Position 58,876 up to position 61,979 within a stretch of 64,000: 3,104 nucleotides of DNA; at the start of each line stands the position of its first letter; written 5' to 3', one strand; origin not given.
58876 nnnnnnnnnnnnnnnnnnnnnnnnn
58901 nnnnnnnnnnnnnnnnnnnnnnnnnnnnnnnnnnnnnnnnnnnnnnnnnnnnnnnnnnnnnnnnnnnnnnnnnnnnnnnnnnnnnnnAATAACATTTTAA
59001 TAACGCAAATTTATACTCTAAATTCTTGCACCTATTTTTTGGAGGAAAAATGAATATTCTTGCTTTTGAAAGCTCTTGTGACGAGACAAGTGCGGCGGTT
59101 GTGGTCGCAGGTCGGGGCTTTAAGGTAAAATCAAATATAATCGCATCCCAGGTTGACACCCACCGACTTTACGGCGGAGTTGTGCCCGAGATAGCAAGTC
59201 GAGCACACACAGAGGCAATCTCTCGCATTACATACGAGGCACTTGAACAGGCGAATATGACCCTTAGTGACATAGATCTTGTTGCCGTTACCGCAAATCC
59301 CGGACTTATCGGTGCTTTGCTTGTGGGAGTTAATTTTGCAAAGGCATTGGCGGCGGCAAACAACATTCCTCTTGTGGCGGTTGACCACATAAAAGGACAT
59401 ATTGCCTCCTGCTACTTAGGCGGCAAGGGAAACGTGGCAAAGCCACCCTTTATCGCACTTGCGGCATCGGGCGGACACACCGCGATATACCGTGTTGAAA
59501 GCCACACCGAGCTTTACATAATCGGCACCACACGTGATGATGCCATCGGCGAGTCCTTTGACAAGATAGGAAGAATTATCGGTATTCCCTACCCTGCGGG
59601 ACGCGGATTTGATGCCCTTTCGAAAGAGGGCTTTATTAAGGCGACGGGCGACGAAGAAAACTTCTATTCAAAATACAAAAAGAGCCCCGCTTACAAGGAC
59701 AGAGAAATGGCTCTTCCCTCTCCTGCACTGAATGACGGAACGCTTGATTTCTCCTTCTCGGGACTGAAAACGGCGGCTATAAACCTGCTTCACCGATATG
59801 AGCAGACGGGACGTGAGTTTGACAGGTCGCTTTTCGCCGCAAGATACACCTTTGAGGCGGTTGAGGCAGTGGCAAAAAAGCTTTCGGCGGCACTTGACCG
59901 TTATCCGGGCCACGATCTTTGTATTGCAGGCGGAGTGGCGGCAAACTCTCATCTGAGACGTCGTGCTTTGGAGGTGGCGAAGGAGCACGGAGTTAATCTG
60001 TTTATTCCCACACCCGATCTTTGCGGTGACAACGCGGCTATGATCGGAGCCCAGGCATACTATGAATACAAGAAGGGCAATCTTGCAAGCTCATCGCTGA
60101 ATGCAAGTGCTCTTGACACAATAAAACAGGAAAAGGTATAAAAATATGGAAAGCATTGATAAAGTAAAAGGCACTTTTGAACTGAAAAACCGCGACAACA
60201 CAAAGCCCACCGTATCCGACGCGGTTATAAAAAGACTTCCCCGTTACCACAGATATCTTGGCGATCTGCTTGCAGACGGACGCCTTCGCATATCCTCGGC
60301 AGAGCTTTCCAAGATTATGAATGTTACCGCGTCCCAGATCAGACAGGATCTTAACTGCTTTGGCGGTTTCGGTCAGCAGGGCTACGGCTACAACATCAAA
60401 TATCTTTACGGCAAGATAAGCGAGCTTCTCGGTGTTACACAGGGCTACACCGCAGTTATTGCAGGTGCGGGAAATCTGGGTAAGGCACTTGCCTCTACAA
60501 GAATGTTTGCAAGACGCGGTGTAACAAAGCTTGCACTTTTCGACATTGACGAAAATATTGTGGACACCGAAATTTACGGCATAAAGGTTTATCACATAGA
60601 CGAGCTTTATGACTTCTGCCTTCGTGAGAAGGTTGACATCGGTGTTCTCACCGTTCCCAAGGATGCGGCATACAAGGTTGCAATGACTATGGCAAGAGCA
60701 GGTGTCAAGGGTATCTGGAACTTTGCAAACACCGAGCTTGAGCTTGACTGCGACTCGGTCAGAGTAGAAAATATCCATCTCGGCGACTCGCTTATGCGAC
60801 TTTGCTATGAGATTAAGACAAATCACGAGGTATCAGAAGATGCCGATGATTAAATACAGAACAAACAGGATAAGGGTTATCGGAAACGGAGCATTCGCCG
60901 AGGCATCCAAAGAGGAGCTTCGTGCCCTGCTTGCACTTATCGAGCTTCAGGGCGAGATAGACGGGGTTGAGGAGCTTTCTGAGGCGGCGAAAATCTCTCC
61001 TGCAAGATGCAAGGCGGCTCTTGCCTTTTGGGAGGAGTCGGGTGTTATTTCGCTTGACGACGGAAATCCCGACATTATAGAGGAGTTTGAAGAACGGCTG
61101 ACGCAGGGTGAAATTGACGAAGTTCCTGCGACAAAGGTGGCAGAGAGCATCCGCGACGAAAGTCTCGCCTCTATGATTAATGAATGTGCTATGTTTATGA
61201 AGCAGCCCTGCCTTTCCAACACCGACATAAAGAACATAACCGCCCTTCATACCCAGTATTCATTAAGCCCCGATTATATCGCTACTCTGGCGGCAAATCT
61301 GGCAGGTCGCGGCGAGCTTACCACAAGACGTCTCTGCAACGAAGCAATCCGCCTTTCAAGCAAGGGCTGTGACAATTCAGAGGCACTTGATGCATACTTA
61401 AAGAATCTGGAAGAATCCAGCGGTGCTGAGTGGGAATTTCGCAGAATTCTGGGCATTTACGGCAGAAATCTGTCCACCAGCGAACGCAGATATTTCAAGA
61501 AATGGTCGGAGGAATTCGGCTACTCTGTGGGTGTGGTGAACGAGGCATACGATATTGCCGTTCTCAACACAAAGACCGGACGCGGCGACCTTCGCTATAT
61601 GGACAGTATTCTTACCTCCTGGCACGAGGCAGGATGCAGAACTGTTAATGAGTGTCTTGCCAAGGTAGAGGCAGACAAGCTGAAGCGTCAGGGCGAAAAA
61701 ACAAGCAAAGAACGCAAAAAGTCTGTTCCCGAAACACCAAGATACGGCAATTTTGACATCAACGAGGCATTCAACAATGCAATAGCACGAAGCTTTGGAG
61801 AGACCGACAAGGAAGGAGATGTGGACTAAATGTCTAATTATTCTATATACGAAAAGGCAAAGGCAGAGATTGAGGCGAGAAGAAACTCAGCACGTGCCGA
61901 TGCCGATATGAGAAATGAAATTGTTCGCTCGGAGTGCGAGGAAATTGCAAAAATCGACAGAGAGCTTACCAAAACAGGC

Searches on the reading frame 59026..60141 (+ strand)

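Call 91: search_protein_families(library=pfam, proteins=[window:59026-60141:+], max_evalue=0.00001)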
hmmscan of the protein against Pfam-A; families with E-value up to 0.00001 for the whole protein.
window:59026-60141:+ (371 aa): 1 family
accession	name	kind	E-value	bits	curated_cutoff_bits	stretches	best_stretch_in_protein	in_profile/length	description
PF00814.31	TsaD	-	7.8e-78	262.3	24.8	1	34-341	2-263/264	tRNA N6-adenosine threonylcarbamoyltransferase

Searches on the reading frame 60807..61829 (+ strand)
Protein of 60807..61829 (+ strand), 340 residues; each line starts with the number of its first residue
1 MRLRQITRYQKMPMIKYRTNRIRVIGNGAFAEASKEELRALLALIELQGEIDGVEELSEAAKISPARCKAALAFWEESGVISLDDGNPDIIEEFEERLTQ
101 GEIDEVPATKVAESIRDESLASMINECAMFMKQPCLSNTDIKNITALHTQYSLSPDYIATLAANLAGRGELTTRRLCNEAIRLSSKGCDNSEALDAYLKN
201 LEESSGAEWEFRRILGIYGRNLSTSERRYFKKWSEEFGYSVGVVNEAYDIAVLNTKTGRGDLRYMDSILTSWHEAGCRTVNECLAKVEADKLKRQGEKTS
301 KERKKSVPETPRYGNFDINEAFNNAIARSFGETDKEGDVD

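Call 91: search_protein_families(library=pfam, proteins=[window:60807-61829:+], max_evalue=0.00001)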
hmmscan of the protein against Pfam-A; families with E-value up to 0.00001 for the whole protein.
window:60807-61829:+ (340 aa): 1 family
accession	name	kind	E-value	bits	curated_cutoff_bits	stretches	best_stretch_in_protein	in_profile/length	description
PF07261.16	DnaB_2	-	7.2e-20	70.9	22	1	217-282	7-69/74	Replication initiation and membrane attachment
